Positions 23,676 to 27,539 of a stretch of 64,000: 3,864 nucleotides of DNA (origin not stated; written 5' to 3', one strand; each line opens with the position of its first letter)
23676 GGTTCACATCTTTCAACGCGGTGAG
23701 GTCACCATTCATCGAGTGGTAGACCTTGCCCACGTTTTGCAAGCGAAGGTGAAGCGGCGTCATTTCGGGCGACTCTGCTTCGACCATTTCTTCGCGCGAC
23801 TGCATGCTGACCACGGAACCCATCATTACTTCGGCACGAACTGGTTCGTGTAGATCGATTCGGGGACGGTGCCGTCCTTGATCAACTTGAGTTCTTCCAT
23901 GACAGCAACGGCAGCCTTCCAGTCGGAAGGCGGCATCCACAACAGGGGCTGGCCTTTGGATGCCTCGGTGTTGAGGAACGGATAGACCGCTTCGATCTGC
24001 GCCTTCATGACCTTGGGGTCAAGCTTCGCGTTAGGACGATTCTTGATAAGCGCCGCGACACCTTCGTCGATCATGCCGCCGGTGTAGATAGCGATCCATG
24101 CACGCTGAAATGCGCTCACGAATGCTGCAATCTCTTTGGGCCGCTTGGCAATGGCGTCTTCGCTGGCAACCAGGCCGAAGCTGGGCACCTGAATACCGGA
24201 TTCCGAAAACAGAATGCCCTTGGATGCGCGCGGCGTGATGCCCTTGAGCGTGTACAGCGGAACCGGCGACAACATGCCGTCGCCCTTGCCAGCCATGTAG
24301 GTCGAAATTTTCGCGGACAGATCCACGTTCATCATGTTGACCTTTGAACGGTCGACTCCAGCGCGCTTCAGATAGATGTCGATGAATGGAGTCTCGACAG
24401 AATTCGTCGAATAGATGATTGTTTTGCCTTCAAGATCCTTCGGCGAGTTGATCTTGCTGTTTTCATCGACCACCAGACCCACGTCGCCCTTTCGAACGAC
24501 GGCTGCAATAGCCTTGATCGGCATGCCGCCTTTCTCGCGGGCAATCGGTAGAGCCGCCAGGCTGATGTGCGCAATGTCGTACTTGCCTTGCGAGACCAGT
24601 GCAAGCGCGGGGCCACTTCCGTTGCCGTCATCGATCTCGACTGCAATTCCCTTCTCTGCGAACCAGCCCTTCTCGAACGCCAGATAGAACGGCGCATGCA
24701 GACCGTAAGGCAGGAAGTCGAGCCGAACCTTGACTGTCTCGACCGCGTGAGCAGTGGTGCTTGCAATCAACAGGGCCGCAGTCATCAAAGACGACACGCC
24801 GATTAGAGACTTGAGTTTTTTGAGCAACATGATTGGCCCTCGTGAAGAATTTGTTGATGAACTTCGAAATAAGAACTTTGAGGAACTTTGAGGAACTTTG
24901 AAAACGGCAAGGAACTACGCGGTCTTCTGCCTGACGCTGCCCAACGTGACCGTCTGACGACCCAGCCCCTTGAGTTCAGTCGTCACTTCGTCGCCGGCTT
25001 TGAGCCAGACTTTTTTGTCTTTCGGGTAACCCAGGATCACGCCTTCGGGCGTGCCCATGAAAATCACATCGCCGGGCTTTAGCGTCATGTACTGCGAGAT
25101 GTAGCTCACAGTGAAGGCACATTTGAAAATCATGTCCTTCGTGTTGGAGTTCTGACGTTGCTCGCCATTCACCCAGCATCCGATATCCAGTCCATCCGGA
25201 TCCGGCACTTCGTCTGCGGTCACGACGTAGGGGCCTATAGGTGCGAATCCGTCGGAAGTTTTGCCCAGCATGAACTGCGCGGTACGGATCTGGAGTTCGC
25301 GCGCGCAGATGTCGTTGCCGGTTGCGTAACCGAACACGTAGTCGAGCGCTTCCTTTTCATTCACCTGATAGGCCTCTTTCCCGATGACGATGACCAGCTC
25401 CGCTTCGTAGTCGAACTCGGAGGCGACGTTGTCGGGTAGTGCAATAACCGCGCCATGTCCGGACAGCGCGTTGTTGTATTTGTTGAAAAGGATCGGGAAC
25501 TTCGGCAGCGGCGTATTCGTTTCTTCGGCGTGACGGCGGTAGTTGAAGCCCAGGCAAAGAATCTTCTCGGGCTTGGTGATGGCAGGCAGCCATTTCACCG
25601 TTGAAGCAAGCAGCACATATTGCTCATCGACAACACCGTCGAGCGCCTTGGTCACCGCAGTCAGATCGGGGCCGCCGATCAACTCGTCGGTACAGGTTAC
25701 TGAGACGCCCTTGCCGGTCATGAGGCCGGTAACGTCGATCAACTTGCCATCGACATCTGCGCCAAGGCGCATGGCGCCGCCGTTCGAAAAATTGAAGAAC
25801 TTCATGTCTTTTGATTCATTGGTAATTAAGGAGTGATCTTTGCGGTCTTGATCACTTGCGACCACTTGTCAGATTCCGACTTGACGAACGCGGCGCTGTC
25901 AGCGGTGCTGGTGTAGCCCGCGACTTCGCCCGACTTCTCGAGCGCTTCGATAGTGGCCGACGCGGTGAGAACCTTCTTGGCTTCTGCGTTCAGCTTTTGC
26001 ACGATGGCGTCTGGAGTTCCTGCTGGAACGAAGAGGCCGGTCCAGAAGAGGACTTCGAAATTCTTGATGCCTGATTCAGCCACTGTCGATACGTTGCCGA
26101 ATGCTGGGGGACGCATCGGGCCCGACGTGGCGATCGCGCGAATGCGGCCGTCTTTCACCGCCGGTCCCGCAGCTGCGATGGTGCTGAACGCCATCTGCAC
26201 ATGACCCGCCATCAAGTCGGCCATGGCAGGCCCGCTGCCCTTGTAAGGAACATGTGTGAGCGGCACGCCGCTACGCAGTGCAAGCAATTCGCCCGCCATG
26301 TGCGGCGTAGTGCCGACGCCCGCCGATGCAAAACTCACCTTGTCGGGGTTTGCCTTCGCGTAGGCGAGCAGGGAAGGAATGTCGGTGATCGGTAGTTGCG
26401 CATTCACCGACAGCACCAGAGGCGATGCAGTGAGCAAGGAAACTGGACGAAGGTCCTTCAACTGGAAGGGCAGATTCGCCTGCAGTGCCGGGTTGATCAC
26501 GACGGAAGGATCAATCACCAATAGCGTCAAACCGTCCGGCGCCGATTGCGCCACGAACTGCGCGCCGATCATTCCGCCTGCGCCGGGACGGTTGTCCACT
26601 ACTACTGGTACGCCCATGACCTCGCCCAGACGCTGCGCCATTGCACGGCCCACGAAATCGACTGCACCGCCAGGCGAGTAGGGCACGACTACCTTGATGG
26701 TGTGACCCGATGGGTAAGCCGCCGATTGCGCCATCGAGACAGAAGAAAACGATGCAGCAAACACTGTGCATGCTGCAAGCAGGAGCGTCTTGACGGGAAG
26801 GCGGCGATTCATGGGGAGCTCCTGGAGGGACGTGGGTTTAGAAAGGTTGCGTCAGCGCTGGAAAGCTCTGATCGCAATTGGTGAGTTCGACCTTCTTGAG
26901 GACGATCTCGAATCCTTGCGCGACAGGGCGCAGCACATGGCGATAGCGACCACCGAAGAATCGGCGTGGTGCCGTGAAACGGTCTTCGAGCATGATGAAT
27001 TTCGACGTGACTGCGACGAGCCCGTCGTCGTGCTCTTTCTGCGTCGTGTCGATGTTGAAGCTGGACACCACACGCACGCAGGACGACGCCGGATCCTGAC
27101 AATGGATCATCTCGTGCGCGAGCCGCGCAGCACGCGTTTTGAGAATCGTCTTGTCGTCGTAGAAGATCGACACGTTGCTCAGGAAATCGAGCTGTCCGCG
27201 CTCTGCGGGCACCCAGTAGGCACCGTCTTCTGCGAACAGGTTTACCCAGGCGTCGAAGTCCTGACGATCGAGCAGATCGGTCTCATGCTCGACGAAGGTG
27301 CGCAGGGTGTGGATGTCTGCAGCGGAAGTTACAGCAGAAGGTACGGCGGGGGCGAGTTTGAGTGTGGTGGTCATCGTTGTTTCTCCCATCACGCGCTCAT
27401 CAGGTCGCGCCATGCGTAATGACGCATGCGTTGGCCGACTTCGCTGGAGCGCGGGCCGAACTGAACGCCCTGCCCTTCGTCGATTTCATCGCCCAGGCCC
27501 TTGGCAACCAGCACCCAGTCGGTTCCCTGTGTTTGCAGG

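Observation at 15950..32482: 17-gene LysR-controlled catabolic super-operon with an unusual enzyme mix (three Rieske oxygenases, two amide hydrolases, a NicX-like enzyme)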

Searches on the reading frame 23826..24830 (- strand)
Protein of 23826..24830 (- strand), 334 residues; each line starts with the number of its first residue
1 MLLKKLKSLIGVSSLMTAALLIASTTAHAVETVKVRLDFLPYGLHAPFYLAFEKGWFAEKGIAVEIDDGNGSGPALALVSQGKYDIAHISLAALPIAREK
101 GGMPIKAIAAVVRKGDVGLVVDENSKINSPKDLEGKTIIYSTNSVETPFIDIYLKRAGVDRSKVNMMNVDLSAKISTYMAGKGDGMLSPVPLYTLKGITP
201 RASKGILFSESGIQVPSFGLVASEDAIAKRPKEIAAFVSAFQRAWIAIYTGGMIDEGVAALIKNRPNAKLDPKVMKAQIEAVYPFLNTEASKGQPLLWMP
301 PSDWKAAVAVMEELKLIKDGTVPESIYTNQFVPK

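Call 5: search_protein_families(library=pfam, proteins=[window:23826-24830:-])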
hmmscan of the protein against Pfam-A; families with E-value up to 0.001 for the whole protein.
window:23826-24830:- (334 aa): 3 families
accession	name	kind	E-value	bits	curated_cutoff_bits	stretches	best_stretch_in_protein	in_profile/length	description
PF09084.16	NMT1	-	9.4e-37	127.4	20.5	1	45-249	4-210/216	NMT1/THI5 like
PF13379.11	NMT1_2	-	1e-12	48.9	24.7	1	30-249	3-239/252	NMT1-like family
PF12974.12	Phosphonate-bd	-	6.4e-07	29.4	27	1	75-163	42-135/242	ABC transporter, phosphonate, periplasmic substrate-binding protein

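Call 7: search_protein_families(library=ncbifam, max_evalue=0.01, proteins=[window:23826-24830:-])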
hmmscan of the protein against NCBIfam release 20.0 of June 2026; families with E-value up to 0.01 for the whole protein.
window:23826-24830:- (334 aa): 5 families
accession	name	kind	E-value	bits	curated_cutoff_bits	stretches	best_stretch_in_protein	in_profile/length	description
TIGR01728.1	SsuA_fam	subfamily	1.8e-20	73.3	163.5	1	36-244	2-212/290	aliphatic sulfonate ABC transporter substrate-binding protein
TIGR01729.1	taurine_ABC_bnd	equivalog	1.4e-06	28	304.25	1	75-245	40-210/300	taurine ABC transporter substrate-binding protein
TIGR02122.1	TRAP_TAXI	subfamily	5e-06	25.6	84.35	1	61-189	59-197/320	TAXI family TRAP transporter solute-binding subunit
NF040735.1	SBP_SaoX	equivalog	5.3e-06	25.7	300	1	51-180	21-144/330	ABC transporter substrate-binding subunit SaoX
NF008553.0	PRK11480.1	equivalog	0.001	18.3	490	1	46-187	34-174/320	taurine ABC transporter substrate-binding protein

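Call 68: search_solved_structures(query=window:23826-24830:-, max_evalue=0.00001)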
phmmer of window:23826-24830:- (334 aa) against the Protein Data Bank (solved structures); distinct sequences matched with E-value up to 0.00001: 2.
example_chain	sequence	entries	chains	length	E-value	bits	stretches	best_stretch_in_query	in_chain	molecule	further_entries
3ix1_A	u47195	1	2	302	2.2e-16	63.4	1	29-322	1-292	N-formyl-4-amino-5-aminomethyl-2-methylpyrimidine binding protein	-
4nmy_A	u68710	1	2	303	7.2e-13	51.8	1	33-333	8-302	ABC-type transport system, extracellular solute-binding protein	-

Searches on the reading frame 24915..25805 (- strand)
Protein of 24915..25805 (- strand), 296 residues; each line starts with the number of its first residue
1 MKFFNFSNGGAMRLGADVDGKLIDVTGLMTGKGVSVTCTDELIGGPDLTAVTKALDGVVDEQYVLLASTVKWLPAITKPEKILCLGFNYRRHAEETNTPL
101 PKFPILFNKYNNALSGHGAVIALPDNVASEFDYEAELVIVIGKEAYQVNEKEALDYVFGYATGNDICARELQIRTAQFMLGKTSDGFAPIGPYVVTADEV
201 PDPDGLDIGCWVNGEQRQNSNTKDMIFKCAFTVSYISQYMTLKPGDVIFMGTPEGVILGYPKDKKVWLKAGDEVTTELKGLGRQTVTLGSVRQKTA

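Call 5: search_protein_families(library=pfam, proteins=[window:24915-25805:-])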
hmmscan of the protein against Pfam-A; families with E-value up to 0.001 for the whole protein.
window:24915-25805:- (296 aa): 1 family
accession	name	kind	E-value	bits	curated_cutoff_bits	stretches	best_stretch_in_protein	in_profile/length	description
PF01557.24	FAA_hydrolase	-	3.2e-67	226.7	23.9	1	81-286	1-211/214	Fumarylacetoacetate (FAA) hydrolase C-terminal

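Call 7: search_protein_families(library=ncbifam, max_evalue=0.01, proteins=[window:24915-25805:-])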
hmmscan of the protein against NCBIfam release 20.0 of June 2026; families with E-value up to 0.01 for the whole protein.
window:24915-25805:- (296 aa): 6 families
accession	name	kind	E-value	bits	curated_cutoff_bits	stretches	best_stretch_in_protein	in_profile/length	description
NF053535.1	DhyDRhmHlse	equivalog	2e-61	207.8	500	1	1-288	1-278/284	2,4-didehydro-3-deoxy-L-rhamnonate hydrolase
TIGR02303.1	HpaG-C-term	equivalog_domain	2e-55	187.9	276.4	1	55-285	18-239/245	4-hydroxyphenylacetate degradation bifunctional isomerase/decarboxylase, C-terminal subunit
NF011750.0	PRK15203.1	equivalog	2e-45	155.3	811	1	57-285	202-419/429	4-hydroxyphenylacetate degradation bifunctional isomerase/decarboxylase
NF009399.0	PRK12764.1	equivalog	2.3e-34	119.3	444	1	75-263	17-203/501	fumarylacetoacetate hydrolase family protein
NF007967.0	PRK10691.1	equivalog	9.5e-33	113.4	201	1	80-257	17-197/219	fumarylacetoacetate hydrolase family protein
TIGR02305.1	HpaG-N-term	equivalog_domain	1.5e-31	109.6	228.65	1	100-282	29-199/205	4-hydroxyphenylacetate degradation bifunctional isomerase/decarboxylase, N-terminal subunit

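Call 84: find_related_loci(query=window:24915-25805:-, collection=metagenome_contigs, flank=10000)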
Query window:24915-25805:- (296 aa) in metagenome_contigs; peptide patterns used: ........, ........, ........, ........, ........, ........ (x = any residue, [..] = any of these).
600 stretches matched a pattern (row limit reached: there are more); 310 encode a relative of the query (tblastn E <= 1e-3); the best 80 are kept; 80 distinct loci.
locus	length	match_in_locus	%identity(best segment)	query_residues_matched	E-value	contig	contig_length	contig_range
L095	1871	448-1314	54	1-288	1e-104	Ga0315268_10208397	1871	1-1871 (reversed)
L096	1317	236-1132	51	1-294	7e-107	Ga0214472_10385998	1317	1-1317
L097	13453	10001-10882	53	1-289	4e-99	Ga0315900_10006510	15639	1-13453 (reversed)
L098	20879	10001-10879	51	1-288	8e-98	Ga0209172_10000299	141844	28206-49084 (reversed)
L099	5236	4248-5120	51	1-288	1e-97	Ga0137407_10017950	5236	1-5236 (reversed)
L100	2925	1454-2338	51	1-289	3e-98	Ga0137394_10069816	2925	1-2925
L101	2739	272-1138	54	1-288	7e-99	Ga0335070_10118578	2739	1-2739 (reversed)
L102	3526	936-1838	51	1-296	6e-97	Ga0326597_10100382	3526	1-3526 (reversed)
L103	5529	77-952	51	1-289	2e-95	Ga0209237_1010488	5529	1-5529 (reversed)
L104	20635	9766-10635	53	1-288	2e-95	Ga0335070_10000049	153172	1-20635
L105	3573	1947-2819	52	1-288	2e-96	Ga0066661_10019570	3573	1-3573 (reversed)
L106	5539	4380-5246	52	1-288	2e-95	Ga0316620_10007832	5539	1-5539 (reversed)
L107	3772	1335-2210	52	1-289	8e-96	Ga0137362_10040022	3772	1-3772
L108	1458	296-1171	50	1-289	4e-102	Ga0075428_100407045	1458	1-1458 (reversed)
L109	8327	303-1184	51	1-288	4e-95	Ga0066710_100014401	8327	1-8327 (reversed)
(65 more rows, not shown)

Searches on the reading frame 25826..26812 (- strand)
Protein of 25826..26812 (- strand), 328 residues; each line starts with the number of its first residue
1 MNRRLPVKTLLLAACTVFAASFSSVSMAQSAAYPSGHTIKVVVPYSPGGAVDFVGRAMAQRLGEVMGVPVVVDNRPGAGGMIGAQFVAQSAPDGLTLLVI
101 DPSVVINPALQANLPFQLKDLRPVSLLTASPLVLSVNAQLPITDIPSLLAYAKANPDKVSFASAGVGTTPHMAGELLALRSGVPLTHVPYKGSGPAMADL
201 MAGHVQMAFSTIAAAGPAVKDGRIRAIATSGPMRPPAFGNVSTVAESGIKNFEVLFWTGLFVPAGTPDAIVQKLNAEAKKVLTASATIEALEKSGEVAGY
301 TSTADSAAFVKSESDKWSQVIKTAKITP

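Call 5: search_protein_families(library=pfam, proteins=[window:25826-26812:-])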
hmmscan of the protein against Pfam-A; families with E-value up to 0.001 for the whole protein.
window:25826-26812:- (328 aa): 1 family
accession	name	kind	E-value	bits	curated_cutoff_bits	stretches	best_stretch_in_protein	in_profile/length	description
PF03401.19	TctC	-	1.5e-73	248.1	27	1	55-323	2-271/274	Tripartite tricarboxylate transporter family receptor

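Call 7: search_protein_families(library=ncbifam, max_evalue=0.01, proteins=[window:25826-26812:-])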
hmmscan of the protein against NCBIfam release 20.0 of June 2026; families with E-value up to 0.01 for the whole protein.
window:25826-26812:- (328 aa): 0 families

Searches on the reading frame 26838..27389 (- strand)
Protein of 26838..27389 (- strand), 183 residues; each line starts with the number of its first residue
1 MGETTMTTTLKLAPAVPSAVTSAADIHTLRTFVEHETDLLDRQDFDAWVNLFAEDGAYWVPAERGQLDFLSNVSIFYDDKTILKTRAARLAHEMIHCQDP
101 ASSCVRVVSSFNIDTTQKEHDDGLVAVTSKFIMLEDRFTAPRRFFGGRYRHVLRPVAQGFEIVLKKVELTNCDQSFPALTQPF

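Call 5: search_protein_families(library=pfam, proteins=[window:26838-27389:-])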
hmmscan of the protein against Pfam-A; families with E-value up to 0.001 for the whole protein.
window:26838-27389:- (183 aa): 2 families
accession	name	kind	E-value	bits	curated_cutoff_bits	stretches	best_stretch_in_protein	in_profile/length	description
PF00866.24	Ring_hydroxyl_B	-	1.9e-23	83.6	27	1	36-172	2-140/144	Ring hydroxylating beta subunit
PF13577.12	SnoaL_4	-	0.00073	20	24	0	23-162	3-122/126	SnoaL-like domain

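Call 7: search_protein_families(library=ncbifam, max_evalue=0.01, proteins=[window:26838-27389:-])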
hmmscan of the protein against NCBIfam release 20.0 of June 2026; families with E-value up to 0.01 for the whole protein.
window:26838-27389:- (183 aa): 5 families
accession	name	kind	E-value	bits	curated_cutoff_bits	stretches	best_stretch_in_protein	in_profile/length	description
NF007479.0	PRK10069.1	subfamily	3e-19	69.7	145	1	18-169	13-171/185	3-phenylpropionate/cinnamic acid dioxygenase subunit beta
NF042947.1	3PPDioc_HcaF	equivalog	8.2e-11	42.1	230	1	26-171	9-160/172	3-phenylpropionate/cinnamic acid dioxygenase subunit beta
TIGR03231.1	anthran_1_2_B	equivalog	5e-10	39.8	213.5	1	31-171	3-143/155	anthranilate 1,2-dioxygenase small subunit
TIGR03232.1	benzo_1_2_benB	equivalog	2.5e-09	37.2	225.55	1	30-171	2-143/155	benzoate 1,2-dioxygenase small subunit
NF041685.1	ant_diox_AndAd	equivalog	6.1e-06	25.9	230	1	31-160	10-133/155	anthranilate 1,2-dioxygenase small subunit AndAd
